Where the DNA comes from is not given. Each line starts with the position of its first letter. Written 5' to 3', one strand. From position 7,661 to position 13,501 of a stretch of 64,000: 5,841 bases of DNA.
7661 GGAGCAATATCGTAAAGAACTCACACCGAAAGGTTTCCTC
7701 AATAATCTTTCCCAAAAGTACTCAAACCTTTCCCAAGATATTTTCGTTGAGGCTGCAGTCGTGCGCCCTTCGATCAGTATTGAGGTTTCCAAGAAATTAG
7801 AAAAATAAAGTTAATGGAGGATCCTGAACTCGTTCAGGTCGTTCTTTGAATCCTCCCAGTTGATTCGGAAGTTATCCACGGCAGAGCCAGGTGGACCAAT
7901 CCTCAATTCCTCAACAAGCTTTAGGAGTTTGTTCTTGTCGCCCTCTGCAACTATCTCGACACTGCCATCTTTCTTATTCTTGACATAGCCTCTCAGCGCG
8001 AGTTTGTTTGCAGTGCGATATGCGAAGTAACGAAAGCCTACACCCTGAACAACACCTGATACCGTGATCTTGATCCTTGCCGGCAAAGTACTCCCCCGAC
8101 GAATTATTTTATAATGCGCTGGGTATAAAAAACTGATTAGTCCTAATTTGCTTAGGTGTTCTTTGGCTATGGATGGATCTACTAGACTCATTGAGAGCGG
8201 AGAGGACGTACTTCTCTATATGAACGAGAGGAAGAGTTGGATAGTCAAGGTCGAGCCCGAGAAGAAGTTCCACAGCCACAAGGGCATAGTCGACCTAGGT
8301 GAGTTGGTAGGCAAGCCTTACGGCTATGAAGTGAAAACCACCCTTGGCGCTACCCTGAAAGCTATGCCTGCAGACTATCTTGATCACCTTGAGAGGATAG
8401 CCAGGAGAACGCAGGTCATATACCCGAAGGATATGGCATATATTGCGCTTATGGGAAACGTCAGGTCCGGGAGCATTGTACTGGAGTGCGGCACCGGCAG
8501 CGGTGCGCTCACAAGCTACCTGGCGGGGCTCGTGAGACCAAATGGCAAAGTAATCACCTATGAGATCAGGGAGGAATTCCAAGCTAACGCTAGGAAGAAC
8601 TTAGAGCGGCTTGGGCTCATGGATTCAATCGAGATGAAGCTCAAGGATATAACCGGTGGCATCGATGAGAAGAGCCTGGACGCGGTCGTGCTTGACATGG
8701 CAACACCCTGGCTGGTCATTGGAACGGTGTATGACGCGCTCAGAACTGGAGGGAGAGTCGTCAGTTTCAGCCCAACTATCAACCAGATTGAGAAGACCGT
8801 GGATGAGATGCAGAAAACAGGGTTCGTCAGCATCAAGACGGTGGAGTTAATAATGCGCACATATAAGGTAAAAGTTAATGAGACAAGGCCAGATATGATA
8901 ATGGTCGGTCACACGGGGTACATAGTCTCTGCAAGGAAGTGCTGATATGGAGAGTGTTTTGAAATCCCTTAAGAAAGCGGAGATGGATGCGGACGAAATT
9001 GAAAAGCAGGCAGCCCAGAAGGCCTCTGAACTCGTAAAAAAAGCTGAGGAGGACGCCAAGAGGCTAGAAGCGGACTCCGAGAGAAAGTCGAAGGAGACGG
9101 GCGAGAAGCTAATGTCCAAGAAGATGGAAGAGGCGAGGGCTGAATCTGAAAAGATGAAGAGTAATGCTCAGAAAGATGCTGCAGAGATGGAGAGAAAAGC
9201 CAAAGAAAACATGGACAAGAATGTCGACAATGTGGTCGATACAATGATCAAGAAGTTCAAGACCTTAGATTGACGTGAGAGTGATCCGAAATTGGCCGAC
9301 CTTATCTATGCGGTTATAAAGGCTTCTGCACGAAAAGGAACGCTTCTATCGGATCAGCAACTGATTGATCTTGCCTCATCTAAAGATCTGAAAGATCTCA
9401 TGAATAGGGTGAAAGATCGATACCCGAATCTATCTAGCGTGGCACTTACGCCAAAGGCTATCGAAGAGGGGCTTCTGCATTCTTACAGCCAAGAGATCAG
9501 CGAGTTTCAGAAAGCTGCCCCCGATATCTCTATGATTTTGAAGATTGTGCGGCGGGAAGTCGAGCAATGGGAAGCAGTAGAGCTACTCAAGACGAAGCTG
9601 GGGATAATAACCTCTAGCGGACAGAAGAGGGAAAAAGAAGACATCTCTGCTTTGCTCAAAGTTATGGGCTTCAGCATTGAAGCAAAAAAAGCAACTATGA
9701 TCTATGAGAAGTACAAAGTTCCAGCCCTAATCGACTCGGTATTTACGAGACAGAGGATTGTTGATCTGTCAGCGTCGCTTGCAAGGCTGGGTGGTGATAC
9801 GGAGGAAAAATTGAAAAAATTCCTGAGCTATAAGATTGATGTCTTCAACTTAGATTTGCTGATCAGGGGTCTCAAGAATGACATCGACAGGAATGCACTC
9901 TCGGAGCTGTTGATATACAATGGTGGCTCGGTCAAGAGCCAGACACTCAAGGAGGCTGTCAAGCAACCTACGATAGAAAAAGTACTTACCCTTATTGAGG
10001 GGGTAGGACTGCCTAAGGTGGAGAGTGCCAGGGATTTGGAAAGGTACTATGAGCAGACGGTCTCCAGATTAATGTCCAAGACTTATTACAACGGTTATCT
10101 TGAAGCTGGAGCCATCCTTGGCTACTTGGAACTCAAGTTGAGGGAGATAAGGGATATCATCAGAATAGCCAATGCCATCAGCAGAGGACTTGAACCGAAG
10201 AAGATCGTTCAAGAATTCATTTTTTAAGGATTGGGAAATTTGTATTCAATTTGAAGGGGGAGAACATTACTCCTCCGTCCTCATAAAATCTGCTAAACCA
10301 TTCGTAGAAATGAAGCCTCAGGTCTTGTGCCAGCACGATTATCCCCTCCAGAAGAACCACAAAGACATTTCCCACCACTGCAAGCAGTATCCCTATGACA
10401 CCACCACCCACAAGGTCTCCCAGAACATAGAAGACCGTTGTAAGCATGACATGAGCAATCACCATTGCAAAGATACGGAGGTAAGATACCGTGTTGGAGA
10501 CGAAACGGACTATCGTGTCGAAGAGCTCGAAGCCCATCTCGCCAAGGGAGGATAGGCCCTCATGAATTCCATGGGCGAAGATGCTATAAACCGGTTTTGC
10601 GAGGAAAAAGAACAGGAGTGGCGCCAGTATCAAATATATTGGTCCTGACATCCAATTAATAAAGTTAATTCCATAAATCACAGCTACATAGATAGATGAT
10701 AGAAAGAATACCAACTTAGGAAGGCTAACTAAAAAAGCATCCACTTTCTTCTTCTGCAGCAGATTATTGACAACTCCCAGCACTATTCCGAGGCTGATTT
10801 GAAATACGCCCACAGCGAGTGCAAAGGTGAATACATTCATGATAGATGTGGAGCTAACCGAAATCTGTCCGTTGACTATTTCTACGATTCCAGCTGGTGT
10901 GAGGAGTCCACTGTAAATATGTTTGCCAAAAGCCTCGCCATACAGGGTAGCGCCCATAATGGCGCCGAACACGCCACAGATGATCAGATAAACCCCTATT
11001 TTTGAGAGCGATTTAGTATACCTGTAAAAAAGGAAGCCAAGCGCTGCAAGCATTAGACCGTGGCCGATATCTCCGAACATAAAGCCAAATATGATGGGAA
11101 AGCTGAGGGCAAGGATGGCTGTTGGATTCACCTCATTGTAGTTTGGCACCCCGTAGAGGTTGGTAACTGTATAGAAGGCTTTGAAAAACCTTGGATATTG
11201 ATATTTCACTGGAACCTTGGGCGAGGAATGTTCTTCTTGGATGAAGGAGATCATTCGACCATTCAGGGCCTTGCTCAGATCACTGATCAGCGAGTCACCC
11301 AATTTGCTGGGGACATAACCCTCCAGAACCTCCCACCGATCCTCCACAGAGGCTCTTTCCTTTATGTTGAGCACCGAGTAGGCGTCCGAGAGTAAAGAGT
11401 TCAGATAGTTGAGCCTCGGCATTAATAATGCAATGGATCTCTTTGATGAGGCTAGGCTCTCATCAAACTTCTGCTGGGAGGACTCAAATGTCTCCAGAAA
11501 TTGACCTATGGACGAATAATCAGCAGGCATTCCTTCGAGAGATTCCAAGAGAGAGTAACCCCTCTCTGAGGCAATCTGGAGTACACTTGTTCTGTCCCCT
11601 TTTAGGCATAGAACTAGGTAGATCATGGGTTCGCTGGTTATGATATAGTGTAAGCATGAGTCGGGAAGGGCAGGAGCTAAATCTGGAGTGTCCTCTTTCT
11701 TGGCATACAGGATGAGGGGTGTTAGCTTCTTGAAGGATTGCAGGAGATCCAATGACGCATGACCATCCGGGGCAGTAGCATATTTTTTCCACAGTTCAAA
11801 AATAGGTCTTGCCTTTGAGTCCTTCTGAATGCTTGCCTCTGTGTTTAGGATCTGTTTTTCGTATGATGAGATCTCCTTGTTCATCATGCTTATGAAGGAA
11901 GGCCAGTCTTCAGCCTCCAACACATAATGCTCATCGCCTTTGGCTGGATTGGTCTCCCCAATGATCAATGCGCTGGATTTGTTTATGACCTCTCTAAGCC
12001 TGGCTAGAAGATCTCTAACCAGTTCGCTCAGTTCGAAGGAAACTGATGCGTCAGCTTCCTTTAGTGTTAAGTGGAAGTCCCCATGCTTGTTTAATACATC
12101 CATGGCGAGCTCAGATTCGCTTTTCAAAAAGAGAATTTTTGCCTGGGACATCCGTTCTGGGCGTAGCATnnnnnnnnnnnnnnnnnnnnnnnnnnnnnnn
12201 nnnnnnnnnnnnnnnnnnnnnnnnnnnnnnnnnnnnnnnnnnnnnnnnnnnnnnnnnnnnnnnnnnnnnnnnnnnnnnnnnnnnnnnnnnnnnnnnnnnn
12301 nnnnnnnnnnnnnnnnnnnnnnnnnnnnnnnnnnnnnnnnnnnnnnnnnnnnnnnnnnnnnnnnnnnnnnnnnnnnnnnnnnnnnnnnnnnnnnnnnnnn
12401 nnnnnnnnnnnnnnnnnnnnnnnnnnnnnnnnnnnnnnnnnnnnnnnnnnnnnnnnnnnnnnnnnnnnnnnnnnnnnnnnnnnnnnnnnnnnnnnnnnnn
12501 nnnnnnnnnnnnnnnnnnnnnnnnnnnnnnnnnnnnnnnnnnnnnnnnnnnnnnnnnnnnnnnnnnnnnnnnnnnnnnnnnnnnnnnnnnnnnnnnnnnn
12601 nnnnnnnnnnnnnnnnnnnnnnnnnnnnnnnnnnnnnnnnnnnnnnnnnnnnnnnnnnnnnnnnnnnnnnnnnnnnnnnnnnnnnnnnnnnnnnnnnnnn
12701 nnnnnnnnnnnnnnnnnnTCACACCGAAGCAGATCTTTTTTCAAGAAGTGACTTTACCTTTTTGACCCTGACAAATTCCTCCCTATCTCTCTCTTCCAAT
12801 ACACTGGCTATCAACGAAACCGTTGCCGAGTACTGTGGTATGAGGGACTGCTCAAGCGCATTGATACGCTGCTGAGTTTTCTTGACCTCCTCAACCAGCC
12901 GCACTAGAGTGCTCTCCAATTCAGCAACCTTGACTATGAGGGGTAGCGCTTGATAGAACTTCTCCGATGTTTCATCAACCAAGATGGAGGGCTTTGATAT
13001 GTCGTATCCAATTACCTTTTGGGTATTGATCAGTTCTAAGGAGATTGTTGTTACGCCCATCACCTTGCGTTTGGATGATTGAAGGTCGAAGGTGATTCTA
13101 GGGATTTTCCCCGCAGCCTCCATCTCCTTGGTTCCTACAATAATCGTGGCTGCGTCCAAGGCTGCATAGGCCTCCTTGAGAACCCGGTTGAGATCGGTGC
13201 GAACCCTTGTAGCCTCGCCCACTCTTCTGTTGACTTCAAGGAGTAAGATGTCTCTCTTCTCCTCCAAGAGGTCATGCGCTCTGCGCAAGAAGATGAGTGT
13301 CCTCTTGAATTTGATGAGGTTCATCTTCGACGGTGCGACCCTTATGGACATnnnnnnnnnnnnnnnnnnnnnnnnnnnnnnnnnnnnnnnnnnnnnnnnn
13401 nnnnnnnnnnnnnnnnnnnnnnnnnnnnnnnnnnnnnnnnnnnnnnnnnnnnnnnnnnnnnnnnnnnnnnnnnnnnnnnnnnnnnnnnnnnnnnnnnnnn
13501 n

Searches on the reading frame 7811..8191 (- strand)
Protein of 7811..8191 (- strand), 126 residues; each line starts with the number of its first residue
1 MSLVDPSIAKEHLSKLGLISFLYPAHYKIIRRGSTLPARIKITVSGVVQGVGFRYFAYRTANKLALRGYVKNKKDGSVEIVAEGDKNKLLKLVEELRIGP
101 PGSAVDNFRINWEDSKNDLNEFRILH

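Call 56: search_protein_families(library=pfam, proteins=[window:7811-8191:-], max_evalue=0.001)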
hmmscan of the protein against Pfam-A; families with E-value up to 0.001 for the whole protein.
window:7811-8191:- (126 aa): 1 family
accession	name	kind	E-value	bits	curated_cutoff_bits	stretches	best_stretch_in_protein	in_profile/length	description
PF00708.24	Acylphosphatase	-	2.8e-28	98.4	22.5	1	41-124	2-85/85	Acylphosphatase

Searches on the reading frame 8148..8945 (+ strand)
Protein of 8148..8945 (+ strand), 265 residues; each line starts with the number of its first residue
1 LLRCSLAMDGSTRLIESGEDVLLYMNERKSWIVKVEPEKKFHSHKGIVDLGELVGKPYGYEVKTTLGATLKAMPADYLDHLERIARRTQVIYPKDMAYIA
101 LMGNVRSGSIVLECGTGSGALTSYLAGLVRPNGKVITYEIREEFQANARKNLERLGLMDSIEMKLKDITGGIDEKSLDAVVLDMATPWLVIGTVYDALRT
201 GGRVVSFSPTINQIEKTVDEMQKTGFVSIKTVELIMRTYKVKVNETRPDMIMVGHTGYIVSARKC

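Call 51: search_protein_families(library=pfam, proteins=[window:8148-8945:+], max_evalue=0.00001)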
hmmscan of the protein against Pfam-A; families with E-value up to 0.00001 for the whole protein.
window:8148-8945:+ (265 aa): 5 families
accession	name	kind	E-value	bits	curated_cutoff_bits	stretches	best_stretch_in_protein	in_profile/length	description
PF08704.16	GCD14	-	8e-39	134.2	26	1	85-245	18-183/247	tRNA methyltransferase complex GCD14 subunit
PF01135.25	PCMT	-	4.5e-13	49.9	20.3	1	77-232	43-197/210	Protein-L-isoaspartate(D-aspartate) O-methyltransferase (PCMT)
PF13847.12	Methyltransf_31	-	2.1e-10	40.9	27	1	107-218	3-123/145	Methyltransferase domain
PF13649.12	Methyltransf_25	-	5.1e-07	30.7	27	1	111-202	1-97/97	Methyltransferase domain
PF08241.18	Methyltransf_11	-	2.4e-06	28.5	21.2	1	112-204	1-93/95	Methyltransferase domain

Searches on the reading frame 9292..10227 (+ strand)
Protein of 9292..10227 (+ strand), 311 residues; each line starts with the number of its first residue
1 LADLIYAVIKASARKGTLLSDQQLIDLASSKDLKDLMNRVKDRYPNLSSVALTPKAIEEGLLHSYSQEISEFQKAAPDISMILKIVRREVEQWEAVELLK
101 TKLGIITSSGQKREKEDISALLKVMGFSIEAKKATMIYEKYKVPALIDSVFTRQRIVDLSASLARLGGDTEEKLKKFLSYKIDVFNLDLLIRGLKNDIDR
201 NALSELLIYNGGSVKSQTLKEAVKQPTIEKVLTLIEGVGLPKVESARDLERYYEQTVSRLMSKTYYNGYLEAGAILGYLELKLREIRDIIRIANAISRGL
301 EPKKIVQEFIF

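Call 51: search_protein_families(library=pfam, proteins=[window:9292-10227:+], max_evalue=0.00001)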
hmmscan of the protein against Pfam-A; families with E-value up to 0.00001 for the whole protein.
window:9292-10227:+ (311 aa): 1 family
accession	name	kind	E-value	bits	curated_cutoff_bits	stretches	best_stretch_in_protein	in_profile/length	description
PF01992.21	vATP-synt_AC39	-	6e-28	98.6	29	1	11-306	5-337/339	ATP synthase (C/AC39) subunit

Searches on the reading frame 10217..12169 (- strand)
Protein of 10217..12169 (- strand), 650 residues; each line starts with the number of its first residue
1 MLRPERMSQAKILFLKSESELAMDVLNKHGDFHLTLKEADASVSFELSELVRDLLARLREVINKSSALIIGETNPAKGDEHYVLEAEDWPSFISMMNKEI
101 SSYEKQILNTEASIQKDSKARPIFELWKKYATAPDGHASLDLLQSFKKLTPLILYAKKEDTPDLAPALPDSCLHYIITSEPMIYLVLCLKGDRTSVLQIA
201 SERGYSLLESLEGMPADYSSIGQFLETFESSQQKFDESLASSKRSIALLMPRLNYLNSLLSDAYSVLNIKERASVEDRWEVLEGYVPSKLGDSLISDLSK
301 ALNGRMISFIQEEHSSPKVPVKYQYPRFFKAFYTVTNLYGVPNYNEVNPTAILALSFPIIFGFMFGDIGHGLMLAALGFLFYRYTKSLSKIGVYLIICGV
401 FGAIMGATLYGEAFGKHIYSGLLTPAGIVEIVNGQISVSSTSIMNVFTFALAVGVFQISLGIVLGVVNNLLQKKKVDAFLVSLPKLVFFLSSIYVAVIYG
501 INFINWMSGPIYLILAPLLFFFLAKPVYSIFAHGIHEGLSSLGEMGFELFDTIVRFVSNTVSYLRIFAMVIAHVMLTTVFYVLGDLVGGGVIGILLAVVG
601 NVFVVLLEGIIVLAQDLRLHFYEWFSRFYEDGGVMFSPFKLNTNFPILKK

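Call 51: search_protein_families(library=pfam, proteins=[window:10217-12169:-], max_evalue=0.00001)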
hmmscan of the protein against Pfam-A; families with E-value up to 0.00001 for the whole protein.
window:10217-12169:- (650 aa): 1 family
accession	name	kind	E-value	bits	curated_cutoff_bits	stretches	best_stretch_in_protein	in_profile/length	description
PF01496.24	V_ATPase_I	-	2.1e-37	129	30.7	2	247-390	277-422/815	V-type ATPase 116kDa subunit family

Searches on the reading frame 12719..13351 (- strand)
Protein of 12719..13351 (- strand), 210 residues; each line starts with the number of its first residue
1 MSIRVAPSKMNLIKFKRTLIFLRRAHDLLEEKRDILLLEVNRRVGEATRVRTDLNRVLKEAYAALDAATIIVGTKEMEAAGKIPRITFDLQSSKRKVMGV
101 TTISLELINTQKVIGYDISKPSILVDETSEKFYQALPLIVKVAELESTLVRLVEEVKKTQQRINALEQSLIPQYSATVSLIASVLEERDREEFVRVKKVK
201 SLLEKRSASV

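Call 51: search_protein_families(library=pfam, proteins=[window:12719-13351:-], max_evalue=0.00001)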
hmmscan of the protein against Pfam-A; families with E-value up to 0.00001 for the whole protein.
window:12719-13351:- (210 aa): 1 family
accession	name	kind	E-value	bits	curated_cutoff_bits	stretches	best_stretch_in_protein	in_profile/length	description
PF01813.22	ATP-synt_D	-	1.7e-47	162.2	25.7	1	11-201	1-196/196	ATP synthase subunit D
